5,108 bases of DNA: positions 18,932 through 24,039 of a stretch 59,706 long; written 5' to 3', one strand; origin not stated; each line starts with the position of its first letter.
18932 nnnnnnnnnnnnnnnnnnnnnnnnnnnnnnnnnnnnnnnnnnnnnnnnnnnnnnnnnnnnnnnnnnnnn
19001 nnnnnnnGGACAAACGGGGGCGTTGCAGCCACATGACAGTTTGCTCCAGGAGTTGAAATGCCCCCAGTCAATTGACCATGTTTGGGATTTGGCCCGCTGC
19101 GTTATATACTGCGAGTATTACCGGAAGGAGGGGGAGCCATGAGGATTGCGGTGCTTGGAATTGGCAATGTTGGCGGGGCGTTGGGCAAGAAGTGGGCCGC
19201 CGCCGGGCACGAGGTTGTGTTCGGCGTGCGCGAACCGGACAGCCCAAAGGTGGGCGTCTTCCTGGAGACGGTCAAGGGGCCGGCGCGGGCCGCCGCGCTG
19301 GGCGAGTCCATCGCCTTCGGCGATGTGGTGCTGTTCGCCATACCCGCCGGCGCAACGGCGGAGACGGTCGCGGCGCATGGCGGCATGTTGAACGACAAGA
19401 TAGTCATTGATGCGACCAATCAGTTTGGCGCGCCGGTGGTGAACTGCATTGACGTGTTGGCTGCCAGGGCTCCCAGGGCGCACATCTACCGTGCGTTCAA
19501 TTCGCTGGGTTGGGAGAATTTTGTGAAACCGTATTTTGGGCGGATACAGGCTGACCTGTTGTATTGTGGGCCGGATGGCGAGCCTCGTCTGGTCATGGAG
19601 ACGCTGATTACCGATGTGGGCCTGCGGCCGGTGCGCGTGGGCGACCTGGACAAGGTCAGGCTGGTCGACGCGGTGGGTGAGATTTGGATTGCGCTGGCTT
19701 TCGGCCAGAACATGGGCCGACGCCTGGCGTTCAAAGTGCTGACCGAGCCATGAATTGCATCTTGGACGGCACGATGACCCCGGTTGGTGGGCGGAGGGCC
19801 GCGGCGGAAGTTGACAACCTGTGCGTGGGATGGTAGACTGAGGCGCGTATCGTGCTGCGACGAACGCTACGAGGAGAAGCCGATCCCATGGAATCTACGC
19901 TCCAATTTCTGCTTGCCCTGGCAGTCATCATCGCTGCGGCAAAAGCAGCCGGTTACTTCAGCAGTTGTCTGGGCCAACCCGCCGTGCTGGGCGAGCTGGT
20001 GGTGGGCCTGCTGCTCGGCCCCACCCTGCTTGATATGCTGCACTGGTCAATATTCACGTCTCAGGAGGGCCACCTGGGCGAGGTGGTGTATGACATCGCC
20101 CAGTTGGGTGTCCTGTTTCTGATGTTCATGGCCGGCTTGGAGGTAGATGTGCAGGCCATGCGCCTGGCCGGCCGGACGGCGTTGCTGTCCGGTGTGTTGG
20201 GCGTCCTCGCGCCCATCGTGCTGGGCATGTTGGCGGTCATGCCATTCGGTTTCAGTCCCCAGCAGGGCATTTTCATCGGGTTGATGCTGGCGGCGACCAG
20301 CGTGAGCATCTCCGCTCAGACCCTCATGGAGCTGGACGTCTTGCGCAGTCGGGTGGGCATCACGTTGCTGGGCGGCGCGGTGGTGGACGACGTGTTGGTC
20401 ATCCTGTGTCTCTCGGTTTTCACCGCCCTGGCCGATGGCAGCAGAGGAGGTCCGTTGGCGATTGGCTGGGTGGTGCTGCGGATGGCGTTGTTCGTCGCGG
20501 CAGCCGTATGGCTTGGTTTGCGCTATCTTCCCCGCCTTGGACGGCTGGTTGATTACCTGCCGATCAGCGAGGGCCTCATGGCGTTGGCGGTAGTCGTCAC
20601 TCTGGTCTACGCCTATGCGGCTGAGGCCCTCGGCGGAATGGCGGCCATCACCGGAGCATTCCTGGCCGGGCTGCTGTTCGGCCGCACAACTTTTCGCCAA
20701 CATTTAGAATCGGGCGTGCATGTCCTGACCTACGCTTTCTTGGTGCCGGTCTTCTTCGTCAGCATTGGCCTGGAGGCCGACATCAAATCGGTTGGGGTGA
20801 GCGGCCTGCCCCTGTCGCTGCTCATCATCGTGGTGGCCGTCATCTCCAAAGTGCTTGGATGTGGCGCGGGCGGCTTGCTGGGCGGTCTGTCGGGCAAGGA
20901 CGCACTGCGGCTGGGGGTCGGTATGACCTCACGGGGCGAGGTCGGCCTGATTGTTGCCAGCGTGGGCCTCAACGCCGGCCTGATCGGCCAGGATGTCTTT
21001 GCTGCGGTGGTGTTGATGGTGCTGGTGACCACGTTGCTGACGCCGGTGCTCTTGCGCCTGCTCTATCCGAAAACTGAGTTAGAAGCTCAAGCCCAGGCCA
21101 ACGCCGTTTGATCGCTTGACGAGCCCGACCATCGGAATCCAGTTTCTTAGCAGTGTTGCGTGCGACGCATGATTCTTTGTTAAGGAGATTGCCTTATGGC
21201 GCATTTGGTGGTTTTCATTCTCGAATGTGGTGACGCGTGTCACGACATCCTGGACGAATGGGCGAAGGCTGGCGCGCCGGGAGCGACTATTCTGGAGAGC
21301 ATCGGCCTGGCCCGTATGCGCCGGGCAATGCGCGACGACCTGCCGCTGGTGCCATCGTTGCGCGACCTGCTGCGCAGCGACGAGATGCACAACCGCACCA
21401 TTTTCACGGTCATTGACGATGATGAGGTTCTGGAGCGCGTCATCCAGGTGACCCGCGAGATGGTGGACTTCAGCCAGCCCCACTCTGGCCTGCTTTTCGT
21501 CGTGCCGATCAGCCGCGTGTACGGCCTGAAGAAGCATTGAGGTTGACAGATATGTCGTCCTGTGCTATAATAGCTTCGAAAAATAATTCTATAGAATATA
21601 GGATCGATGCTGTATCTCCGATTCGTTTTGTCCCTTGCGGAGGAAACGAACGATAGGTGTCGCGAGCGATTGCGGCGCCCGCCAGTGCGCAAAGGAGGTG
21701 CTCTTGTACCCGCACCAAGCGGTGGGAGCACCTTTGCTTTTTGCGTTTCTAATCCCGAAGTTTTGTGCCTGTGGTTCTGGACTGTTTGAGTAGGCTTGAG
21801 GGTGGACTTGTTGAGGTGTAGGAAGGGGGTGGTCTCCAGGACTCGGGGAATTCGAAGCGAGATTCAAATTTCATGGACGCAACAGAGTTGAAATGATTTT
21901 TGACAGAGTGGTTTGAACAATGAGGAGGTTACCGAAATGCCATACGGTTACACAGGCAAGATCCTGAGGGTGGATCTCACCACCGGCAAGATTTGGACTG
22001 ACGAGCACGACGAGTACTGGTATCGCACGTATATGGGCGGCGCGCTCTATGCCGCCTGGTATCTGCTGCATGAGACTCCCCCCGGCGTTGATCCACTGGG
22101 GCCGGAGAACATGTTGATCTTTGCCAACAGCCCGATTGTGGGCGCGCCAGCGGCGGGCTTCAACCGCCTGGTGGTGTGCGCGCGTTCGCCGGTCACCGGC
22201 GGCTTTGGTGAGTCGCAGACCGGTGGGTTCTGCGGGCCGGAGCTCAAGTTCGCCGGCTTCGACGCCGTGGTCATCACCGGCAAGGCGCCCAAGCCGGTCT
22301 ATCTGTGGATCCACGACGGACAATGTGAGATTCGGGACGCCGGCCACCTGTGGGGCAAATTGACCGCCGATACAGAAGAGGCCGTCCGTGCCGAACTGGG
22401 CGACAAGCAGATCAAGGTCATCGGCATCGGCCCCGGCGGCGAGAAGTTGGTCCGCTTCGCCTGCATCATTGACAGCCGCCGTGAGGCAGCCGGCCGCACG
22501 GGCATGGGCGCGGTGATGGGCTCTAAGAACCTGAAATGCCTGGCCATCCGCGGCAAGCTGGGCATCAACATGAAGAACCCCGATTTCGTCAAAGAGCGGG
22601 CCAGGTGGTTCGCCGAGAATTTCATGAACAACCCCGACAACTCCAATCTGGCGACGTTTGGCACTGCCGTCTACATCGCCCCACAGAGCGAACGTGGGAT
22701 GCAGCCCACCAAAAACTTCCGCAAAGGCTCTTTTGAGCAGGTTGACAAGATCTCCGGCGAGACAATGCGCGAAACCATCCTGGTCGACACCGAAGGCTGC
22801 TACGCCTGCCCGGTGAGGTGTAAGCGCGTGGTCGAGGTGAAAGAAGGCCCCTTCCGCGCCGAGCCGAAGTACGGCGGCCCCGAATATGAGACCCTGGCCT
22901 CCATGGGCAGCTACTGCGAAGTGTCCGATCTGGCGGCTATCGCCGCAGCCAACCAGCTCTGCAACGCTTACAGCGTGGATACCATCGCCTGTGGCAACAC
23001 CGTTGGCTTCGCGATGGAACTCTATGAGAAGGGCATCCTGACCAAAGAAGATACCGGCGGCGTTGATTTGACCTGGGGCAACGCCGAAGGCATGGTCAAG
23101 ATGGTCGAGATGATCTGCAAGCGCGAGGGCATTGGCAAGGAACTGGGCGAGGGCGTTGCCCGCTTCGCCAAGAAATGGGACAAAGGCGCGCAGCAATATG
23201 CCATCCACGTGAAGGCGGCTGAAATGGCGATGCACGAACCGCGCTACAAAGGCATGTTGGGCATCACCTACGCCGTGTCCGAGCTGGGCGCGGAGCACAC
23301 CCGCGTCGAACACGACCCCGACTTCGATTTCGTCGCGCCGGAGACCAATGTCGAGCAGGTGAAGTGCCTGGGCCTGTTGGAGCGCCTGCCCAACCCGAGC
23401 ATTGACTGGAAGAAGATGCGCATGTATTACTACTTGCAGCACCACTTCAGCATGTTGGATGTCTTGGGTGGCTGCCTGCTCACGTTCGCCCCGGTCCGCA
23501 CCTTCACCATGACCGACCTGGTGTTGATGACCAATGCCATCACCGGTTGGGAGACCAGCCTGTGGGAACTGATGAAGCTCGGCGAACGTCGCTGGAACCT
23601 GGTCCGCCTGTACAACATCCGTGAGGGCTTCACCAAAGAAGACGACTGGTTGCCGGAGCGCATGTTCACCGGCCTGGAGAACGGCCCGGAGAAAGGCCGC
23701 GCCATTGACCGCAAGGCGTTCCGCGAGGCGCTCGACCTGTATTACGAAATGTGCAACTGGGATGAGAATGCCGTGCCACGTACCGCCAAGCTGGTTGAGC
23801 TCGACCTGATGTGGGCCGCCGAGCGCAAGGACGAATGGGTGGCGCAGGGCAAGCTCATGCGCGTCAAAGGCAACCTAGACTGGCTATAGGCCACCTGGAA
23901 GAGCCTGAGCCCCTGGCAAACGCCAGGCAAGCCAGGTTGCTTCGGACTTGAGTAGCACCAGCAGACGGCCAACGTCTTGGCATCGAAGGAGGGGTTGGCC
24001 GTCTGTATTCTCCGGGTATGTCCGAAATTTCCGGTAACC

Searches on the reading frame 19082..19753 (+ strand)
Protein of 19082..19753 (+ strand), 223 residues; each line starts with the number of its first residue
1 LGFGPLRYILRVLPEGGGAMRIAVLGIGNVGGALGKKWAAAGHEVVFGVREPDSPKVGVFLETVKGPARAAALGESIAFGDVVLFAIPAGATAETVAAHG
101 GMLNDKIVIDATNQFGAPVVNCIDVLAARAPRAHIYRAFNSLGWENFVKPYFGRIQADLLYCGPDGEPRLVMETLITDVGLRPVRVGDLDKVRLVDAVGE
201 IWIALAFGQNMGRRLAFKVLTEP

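Call 85: search_protein_families(library=pfam, proteins=[window:19082-19753:+], max_evalue=0.00001)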
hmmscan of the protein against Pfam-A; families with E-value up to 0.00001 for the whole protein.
window:19082-19753:+ (223 aa): 1 family
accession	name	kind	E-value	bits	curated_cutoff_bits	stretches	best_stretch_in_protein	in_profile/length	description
PF03807.23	F420_oxidored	-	1.8e-12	48.1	21.6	1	21-113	1-93/94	NADP oxidoreductase coenzyme F420-dependent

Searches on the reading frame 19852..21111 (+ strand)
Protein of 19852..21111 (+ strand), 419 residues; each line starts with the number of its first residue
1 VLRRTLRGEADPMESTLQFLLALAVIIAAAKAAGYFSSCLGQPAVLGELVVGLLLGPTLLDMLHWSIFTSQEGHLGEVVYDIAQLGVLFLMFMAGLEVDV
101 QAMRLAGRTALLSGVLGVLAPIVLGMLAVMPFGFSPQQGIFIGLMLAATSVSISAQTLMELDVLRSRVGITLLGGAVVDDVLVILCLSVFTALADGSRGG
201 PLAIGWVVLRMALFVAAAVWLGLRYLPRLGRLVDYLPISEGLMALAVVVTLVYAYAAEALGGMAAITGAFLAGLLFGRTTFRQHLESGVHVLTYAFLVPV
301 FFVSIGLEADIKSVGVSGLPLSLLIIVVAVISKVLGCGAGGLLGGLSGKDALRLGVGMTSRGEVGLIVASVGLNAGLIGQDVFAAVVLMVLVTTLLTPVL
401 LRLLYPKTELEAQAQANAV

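Call 85: search_protein_families(library=pfam, proteins=[window:19852-21111:+], max_evalue=0.00001)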
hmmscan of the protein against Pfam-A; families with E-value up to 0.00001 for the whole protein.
window:19852-21111:+ (419 aa): 1 family
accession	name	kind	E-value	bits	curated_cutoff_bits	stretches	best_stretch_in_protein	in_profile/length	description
PF00999.27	Na_H_Exchanger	-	3.2e-60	204.4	26.2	1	31-400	5-373/375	Sodium/hydrogen exchanger, transmembrane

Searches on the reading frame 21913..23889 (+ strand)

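Call 85: search_protein_families(library=pfam, proteins=[window:21913-23889:+], max_evalue=0.00001)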
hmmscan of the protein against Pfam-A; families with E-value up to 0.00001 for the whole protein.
window:21913-23889:+ (658 aa): 2 families
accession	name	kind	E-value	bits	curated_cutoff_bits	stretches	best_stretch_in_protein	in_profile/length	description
PF01314.23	AFOR_C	-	6e-125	417.8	27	1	231-632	4-385/385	Aldehyde ferredoxin oxidoreductase, domains 2 & 3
PF02730.20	AFOR_N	-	1.2e-76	257.4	29.8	1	15-214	1-198/199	Aldehyde ferredoxin oxidoreductase, N-terminal domain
